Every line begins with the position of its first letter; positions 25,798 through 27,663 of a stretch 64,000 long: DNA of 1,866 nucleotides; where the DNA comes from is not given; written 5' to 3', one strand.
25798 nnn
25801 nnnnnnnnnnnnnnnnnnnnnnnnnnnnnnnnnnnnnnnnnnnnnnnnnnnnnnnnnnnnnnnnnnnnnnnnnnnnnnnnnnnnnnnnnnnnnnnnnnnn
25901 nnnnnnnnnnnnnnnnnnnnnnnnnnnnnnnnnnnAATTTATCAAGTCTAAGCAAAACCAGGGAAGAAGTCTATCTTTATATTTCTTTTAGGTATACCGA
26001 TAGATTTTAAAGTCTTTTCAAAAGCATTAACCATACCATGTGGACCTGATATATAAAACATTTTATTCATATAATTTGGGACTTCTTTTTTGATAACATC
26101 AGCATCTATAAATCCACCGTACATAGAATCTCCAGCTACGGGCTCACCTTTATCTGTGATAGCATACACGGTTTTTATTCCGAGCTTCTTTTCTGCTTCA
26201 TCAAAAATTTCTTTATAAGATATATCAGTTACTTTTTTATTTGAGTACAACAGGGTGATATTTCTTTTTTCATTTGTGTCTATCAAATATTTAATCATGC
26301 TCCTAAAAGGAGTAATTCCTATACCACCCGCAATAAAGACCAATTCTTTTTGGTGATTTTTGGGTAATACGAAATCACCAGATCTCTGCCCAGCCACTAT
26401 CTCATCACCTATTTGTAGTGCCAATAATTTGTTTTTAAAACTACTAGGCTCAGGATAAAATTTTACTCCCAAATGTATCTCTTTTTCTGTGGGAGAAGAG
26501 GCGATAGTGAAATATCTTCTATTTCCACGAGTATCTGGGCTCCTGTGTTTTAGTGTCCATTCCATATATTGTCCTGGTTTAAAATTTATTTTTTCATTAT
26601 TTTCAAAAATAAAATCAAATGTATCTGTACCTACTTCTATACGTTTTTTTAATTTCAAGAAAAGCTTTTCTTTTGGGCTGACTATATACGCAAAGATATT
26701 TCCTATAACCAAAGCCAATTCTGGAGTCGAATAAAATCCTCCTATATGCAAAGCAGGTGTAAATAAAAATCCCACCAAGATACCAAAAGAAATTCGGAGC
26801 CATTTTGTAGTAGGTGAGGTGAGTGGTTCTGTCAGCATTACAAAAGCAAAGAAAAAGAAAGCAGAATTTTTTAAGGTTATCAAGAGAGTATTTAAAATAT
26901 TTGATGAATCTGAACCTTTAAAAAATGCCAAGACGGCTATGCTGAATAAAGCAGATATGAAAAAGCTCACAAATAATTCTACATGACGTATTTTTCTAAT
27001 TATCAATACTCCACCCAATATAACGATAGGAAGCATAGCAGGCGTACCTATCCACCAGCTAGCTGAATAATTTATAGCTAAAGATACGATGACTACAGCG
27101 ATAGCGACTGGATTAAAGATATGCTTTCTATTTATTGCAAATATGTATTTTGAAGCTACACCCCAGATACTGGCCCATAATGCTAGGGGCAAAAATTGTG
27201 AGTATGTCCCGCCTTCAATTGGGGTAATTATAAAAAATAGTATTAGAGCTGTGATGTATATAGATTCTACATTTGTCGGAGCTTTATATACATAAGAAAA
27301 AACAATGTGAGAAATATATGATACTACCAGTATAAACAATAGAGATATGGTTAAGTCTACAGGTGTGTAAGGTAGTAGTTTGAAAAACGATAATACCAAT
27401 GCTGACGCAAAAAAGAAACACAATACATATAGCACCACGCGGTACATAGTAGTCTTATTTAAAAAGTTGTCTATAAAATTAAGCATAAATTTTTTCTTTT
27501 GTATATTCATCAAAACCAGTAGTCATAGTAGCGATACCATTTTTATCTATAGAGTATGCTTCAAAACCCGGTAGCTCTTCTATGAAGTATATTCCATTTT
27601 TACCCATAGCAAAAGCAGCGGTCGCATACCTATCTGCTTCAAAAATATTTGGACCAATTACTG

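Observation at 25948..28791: Tightly coupled FMN-binding protein / ApbE / membrane FAD-NAD(P) oxidoreductase operon: candidate extracytoplasmic flavin-based electron transfer module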

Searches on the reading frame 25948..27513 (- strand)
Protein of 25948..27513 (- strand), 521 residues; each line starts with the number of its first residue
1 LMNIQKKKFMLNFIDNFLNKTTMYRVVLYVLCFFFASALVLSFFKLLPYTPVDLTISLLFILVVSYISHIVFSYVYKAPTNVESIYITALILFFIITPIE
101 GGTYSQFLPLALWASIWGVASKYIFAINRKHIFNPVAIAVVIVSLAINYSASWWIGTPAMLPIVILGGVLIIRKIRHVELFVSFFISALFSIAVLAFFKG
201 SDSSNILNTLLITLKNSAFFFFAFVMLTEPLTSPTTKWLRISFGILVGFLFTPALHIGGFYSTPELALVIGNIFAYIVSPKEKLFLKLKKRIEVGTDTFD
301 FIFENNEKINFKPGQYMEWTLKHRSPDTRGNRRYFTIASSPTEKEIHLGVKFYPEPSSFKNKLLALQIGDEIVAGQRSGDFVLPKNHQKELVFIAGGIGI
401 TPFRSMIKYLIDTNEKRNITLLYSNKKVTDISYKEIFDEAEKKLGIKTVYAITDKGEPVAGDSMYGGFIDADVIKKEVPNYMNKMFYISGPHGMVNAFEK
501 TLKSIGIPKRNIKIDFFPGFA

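Call 3: search_protein_families(library=pfam, proteins=[window:25948-27513:-], max_evalue=0.01)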
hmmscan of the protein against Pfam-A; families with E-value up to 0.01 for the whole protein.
window:25948-27513:- (521 aa): 4 families
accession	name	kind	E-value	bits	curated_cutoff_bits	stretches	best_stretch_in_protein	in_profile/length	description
PF00175.26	NAD_binding_1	-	8.5e-17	62.2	22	1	393-499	1-108/109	Oxidoreductase NAD-binding domain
PF03116.20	NQR2_RnfD_RnfE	-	4e-09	36.7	27.7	1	159-277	174-285/296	NQR2, RnfD, RnfE family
PF08030.17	NAD_binding_6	-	9.5e-05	23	22.2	1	390-438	3-57/156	Ferric reductase NAD binding domain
PF00970.30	FAD_binding_6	-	0.00032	21.4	21.1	1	287-372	3-88/99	Oxidoreductase FAD-binding domain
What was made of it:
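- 25948..27513 (-): NqrB/RnfD-like membrane domain fused to an FNR-type FAD/NAD(P)H module. The longest ORF is 521 aa; the likely start is the ATG at 27486 (512 aa). PF03116 + PF00970 + PF00175: call 3.
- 25951..26667 (-): Cytoplasmic FNR-like domain (aa 283-521). FAD motif RYFTIAS (333-339); NAD(P) motif GGIGITP (396-402). PF00970/PF00175: call 3.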

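Call 4: search_protein_families(library=ncbifam, proteins=[window:25948-27513:-], max_evalue=0.01)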
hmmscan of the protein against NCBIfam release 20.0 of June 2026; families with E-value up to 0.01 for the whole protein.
window:25948-27513:- (521 aa): 27 families (the best 25 are shown)
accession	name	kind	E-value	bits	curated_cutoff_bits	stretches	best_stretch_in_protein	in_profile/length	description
NF009805.0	PRK13289.1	equivalog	5.8e-29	101.2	432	1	307-517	181-392/399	NO-inducible flavohemoprotein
TIGR02160.1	PA_CoA_Oxy5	hypoth_equivalog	1.4e-20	73.4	420.8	1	302-517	24-241/352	1,2-phenylacetyl-CoA epoxidase subunit PaaE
NF058606.1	GlBtMonoRdsGbcB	equivalog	2.8e-20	72.5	500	1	289-508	19-238/362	glycine betaine monooxygenase reductase subunit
NF040810.1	BenC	equivalog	5.5e-19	68.5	430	1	299-513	122-326/333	benzoate 1,2-dioxygenase electron transfer component BenC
NF007964.0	PRK10684.1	equivalog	3.3e-16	59.2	383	1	306-514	32-235/333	NADH oxidoreductase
NF005963.0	PRK08051.1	equivalog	4.4e-16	58.9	230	1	295-504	15-217/233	NAD(P)H-flavin reductase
NF045803.1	MethMoxFADbindMmoC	equivalog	1.3e-15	57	500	1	305-514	134-337/343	aromatic/alkene monooxygenase hydroxylase FAD-binding subunit MmoC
TIGR01941.1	nqrF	equivalog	4.6e-15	55.4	295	1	357-517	243-403/405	NADH:ubiquinone reductase (Na(+)-transporting) subunit F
NF008822.0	PRK11872.1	equivalog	8.7e-14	51.3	402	1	305-511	131-329/341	anthranilate 1,2-dioxygenase electron transfer component AntC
NF052252.1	flav_redu_LuxG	exception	1.9e-12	46.8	340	1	296-502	13-213/232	flavin mononucleotide reductase LuxG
NF040830.1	sulfhyd_ShyC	equivalog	4.5e-12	45.7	600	1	304-435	32-155/288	NAD(P)-dependent hydrogenase/sulfhydrogenase 2 subunit gamma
NF006220.0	PRK08345.1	subfamily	7.6e-12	45.1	395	1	304-512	36-246/294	cytochrome-c3 hydrogenase subunit gamma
TIGR02911.1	sulfite_red_B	equivalog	2.2e-10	40.1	288.6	1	300-515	20-222/261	anaerobic sulfite reductase subunit AsrB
NF008178.0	PRK10926.1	equivalog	3.6e-08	33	390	1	309-449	29-171/248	ferredoxin--NADP(+) reductase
NF000796.0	PRK00054.1-1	equivalog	9.8e-08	31.5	224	1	286-504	6-191/254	dihydroorotate dehydrogenase electron transfer subunit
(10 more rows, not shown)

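Call 13: find_homologous_proteins(query=window:25948-27513:-, max_evalue=0.00001)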
Query window:25948-27513:- (521 aa): 7998 proteins with E <= 0.00001 among 8000 candidates; the best 120 are listed.
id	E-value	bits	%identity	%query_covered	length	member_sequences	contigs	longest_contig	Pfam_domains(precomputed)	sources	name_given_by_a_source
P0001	0.0e+0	1022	89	98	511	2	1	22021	PF00175.27,PF03116.21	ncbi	-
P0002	2.7e-263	893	75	98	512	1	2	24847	PF00175.27,PF03116.21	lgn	-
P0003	4.3e-257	872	76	98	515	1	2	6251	PF00175.27,PF03116.21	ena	-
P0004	1.6e-256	870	74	98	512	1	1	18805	PF00175.27,PF03116.21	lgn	-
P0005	1.4e-253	861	74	98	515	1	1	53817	PF00175.27,PF03116.21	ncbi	-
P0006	2.6e-253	860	73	98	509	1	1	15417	PF00175.27,PF03116.21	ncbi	-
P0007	1.2e-252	857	73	98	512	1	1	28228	PF00175.27,PF03116.21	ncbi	-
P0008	1.5e-251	854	73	98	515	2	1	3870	PF00175.27,PF03116.21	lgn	-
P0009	2.0e-250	850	74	98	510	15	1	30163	PF00175.27,PF03116.21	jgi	-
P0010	4.4e-248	842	72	98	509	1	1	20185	PF00175.27,PF03116.21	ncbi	-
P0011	4.4e-248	842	72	96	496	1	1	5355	PF00175.27,PF03116.21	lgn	-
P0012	5.3e-247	839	73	96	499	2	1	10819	PF00175.27,PF03116.21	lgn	-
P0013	1.5e-246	837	73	98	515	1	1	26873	PF00175.27,PF03116.21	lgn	-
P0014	3.7e-246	836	72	98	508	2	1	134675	PF00175.27,PF03116.21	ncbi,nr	ncbi:MAG: RnfABCDGE type electron transport complex subunit D [Candidatus Nomurabacteria bacterium]|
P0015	3.0e-245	833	74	96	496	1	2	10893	PF00175.27,PF03116.21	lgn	-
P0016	9.3e-245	831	73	98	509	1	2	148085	PF00175.27,PF03116.21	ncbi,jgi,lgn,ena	ncbi:MAG: RnfABCDGE type electron transport complex subunit D [Candidatus Paceibacterota bacterium]|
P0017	1.2e-244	831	71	98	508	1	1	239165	PF00175.27,PF03116.21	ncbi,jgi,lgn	ncbi:MAG: RnfABCDGE type electron transport complex subunit D [Candidatus Paceibacterota bacterium]|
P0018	2.0e-244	830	73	98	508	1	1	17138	PF00175.27,PF03116.21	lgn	-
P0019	5.3e-243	826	72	98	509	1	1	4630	PF00175.27,PF03116.21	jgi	jgi:ferredoxin-NADP reductase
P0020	6.2e-243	825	71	98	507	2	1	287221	PF00175.27,PF03116.21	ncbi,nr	ncbi:MAG: RnfABCDGE type electron transport complex subunit D [Candidatus Nomurabacteria bacterium]|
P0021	6.9e-243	825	70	98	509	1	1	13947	PF00175.27,PF03116.21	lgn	-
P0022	3.0e-241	820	68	98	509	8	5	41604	PF00175.27,PF03116.21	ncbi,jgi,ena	-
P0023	1.2e-239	815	72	98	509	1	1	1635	PF00175.27,PF03116.21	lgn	-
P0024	6.6e-239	812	71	98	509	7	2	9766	PF00175.27,PF03116.21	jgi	-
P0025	6.8e-239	812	70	98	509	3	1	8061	PF00175.27,PF03116.21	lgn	-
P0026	1.2e-238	811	71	96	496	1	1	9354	PF00175.27,PF03116.21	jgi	jgi:ferredoxin-NADP reductase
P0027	4.1e-237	806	70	98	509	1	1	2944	PF00175.27,PF03116.21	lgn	-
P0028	4.9e-237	806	69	98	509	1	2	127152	PF00175.27,PF03116.21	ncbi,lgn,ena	-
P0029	1.6e-236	804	70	98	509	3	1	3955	PF00175.27,PF03116.21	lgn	-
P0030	1.8e-236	804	68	98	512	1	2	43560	PF00175.27,PF03116.21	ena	-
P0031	3.9e-236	803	69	98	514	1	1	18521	PF00175.27,PF03116.21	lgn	-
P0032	1.1e-235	802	69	98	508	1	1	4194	PF00175.27,PF03116.21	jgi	jgi:ferredoxin-NADP reductase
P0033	1.5e-235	801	71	96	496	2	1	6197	PF00175.27,PF03116.21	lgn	-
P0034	8.9e-235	799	69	98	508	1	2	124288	PF00175.27,PF03116.21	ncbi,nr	ncbi:MAG: RnfABCDGE type electron transport complex subunit D [Candidatus Pacebacteria bacterium]|nr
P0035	2.1e-234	797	71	96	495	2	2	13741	PF00175.27,PF03116.21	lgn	-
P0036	2.4e-234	797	69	98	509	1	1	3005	PF00175.27,PF03116.21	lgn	-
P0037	4.5e-234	796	67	98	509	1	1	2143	PF00175.27,PF03116.21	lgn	-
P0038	1.7e-233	794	68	98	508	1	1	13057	PF00175.27,PF03116.21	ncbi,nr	ncbi:MAG: glycine betaine catabolism [Patescibacteria group bacterium]|nr:glycine betaine catabolism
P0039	3.3e-233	793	68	98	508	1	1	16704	PF00175.27,PF03116.21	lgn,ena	-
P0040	3.6e-233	793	67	98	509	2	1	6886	PF00175.27,PF03116.21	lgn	-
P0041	4.5e-233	793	68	98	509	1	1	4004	PF00175.27,PF03116.21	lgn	-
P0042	2.4e-232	791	67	98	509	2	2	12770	PF00175.27,PF03116.21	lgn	-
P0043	3.4e-232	790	66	98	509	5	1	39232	PF00175.27,PF03116.21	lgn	-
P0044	7.0e-229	779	67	99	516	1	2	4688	PF00175.27,PF03116.21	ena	-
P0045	2.0e-228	778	67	98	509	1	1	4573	PF00175.27,PF03116.21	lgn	-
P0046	8.1e-228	776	68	98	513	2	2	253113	PF00175.27,PF03116.21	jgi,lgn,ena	jgi:ferredoxin-NADP reductase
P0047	9.6e-227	772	68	96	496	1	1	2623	PF00175.27,PF03116.21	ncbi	-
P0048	1.8e-226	771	67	96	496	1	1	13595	PF00175.27,PF03116.21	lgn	-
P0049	3.3e-225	767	67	98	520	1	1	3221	PF00175.27,PF03116.21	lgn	-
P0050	2.2e-224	764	69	96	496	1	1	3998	PF00175.27,PF03116.21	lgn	-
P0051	8.7e-224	762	68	96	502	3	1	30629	PF00175.27,PF03116.21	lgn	-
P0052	2.1e-222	758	65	98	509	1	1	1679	PF00175.27,PF03116.21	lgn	-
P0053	6.4e-222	756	66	98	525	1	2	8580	PF00175.27,PF08030.18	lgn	-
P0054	2.4e-221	754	66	96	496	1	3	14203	PF00175.27,PF03116.21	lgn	-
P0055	1.6e-220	752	65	98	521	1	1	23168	PF00175.27,PF03116.21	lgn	-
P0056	1.8e-219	748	65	98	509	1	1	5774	PF00175.27,PF03116.21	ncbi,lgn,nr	ncbi:MAG: RnfABCDGE type electron transport complex subunit D [Candidatus Lloydbacteria bacterium]|n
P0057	1.8e-218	745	64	98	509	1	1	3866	PF00175.27,PF03116.21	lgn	-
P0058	4.6e-218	743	64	98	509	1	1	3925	PF00175.27,PF03116.21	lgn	-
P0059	5.8e-218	743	64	98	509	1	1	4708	PF00175.27,PF03116.21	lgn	-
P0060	8.3e-218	743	65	98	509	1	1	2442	PF00175.27,PF03116.21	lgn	-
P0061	5.6e-216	737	65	98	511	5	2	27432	PF00175.27,PF03116.21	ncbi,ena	-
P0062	9.8e-216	736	63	98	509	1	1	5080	PF00175.27,PF03116.21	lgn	-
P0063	3.9e-215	734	66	98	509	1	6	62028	PF00175.27,PF03116.21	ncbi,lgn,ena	-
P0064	5.7e-215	733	65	96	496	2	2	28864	PF00175.27,PF03116.21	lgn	-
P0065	1.1e-214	732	64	98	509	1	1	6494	PF00175.27,PF03116.21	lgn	-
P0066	2.3e-213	728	62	98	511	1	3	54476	PF00175.27,PF03116.21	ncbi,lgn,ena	-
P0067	3.9e-213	727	64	98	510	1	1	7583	PF00175.27,PF03116.21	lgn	-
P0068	1.3e-210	719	63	98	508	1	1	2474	PF00175.27,PF03116.21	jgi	jgi:ferredoxin-NADP reductase/Na+-translocating ferredoxin:NAD+ oxidoreductase RnfD subunit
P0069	2.6e-209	715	99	63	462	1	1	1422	PF00175.27,PF03116.21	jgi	jgi:hypothetical protein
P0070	5.7e-209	713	62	98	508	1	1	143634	PF00175.27,PF03116.21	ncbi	-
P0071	2.6e-207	708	61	98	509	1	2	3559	PF00175.27,PF03116.21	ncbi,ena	-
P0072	2.9e-206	705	61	98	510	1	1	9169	PF00175.27,PF03116.21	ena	-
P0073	8.3e-206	703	61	98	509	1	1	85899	PF00175.27,PF03116.21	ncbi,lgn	-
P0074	1.4e-205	702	62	98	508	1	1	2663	PF00175.27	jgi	jgi:glycine betaine catabolism B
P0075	2.0e-204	698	61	98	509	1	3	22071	PF00175.27,PF03116.21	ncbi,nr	ncbi:MAG: RnfABCDGE type electron transport complex subunit D [Patescibacteria group bacterium]|nr:R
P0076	2.8e-204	698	61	98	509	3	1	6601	PF00175.27,PF03116.21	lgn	-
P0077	3.4e-204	698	62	98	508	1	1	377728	PF00175.27,PF03116.21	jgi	-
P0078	2.0e-203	695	63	98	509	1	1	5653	PF00175.27,PF03116.21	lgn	-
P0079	1.1e-202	693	61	96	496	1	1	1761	PF00175.27,PF03116.21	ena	-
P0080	1.3e-202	692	62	96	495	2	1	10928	PF00175.27,PF03116.21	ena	-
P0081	1.6e-202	692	58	98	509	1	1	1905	PF00175.27,PF03116.21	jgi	jgi:glycine betaine catabolism B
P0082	3.1e-201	688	59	100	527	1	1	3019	PF00175.27,PF03116.21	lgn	-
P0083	7.4e-200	683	62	98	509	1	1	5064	PF00175.27,PF03116.21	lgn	-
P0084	7.6e-200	683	61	96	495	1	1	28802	PF00175.27,PF03116.21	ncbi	-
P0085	4.9e-199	681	61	96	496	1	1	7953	PF00175.27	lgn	-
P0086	1.1e-197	676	61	96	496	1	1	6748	PF00175.27,PF03116.21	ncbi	-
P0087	3.6e-197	674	58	98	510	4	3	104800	PF00175.27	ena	-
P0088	4.1e-196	671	60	96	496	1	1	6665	PF00175.27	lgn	-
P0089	1.6e-193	662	58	98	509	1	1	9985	PF00175.27,PF03116.21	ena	-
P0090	2.1e-193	662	58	98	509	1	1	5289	PF00175.27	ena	-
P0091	2.0e-191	656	61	96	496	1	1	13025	PF00175.27,PF03116.21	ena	-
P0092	2.6e-190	652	57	98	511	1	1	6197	PF00175.27,PF03116.21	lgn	-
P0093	2.7e-190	652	58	98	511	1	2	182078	PF00175.27,PF03116.21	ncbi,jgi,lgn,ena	ncbi:MAG: RnfABCDGE type electron transport complex subunit D [Candidatus Paceibacterota bacterium]|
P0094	1.9e-189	649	58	98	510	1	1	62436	PF00175.27,PF03116.21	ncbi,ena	-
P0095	4.4e-189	648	56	98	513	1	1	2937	PF00175.27,PF03116.21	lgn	-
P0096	6.5e-189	647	57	98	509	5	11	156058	PF00175.27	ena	-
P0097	1.9e-188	646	57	98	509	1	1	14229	PF00175.27,PF03116.21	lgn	-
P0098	4.4e-188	645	57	98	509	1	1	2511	PF00175.27,PF03116.21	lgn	-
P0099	9.7e-188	643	56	98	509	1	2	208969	PF00175.27,PF03116.21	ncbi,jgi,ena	-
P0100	1.5e-187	643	56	98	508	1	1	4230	PF00175.27,PF03116.21,PF00970.31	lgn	-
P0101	1.9e-187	642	56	98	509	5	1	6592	PF00175.27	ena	-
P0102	2.0e-187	642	56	98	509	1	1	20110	PF00175.27,PF03116.21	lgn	-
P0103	3.7e-187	641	56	99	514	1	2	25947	PF00175.27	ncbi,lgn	-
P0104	3.2e-186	638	56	98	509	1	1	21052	PF00175.27,PF03116.21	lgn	-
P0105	3.8e-186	638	55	100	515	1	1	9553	PF00175.27,PF03116.21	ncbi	-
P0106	5.1e-186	638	56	97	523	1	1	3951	PF00175.27,PF03116.21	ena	-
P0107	6.1e-186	637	56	99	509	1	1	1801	PF00175.27,PF03116.21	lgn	-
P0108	6.8e-186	637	58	98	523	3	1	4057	PF00175.27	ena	-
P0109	7.4e-186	637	56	98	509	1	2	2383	PF00175.27,PF03116.21,PF00970.31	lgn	-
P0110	7.8e-186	637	57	99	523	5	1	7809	PF00175.27,PF03116.21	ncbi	-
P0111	2.0e-185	636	57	98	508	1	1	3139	PF00175.27,PF03116.21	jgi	jgi:ferredoxin-NADP reductase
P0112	5.4e-185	634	56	98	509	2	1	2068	PF00175.27,PF03116.21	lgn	-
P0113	7.3e-185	634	56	98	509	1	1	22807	PF00175.27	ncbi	-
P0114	1.2e-184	633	56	98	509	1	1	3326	PF00175.27,PF03116.21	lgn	-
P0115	1.2e-184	633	56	98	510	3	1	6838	PF00175.27,PF03116.21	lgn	-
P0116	1.4e-184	633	57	98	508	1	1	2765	PF00175.27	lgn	-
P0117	1.5e-184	633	57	98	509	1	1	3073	PF00175.27,PF03116.21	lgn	-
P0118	3.1e-184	632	57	99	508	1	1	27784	PF00175.27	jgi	jgi:ferredoxin-NADP reductase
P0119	4.6e-184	631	64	84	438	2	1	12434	PF00175.27,PF03116.21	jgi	-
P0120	4.8e-184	631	56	98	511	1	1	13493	PF00175.27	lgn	-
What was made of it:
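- Public annotation names the fusion 'RnfABCDGE type electron transport complex subunit D' (call 13).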
